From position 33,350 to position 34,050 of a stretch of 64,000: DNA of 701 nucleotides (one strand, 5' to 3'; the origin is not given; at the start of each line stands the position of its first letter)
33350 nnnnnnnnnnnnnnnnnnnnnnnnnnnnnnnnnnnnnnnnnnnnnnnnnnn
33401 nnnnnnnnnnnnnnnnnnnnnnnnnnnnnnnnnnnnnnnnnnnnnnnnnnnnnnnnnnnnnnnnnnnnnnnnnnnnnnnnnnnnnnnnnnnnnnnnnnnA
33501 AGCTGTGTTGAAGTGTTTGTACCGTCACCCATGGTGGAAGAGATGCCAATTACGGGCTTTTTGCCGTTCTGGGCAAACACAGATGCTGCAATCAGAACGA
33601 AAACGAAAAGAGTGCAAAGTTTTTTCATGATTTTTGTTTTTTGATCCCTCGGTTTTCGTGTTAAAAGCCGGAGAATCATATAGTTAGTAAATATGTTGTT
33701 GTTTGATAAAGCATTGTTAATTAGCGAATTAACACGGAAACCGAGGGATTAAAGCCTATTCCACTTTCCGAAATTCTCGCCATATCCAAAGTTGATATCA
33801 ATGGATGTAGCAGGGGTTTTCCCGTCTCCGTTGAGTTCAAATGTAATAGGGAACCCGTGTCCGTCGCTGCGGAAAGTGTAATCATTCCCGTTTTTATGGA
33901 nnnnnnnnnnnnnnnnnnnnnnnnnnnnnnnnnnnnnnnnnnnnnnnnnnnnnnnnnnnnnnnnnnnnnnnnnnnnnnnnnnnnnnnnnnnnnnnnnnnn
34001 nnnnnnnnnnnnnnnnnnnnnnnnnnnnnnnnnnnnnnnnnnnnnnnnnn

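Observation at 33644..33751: Highly diverged element copy with compensated arms, flush against a stop codon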

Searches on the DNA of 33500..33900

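Call 105: search_rna_families(source=window, start=33500, end=33900, threshold=evalue, max_evalue=1)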
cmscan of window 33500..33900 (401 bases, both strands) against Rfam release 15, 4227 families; matches with E-value up to 1: 3.
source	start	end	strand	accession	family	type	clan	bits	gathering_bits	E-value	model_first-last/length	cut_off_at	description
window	33614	33769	+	RF04088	MIR812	Gene; miRNA;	-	31.3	80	0.061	1-205/205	no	MIR812 microRNA precursor family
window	33640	33753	+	RF04097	MIR2630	Gene; miRNA;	-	20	144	0.094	25-204/229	no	MIR2630 microRNA precursor family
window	33639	33754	+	RF04099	MIR837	Gene; miRNA;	-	19.4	117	0.26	1-122/122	no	MIR837 microRNA precursor family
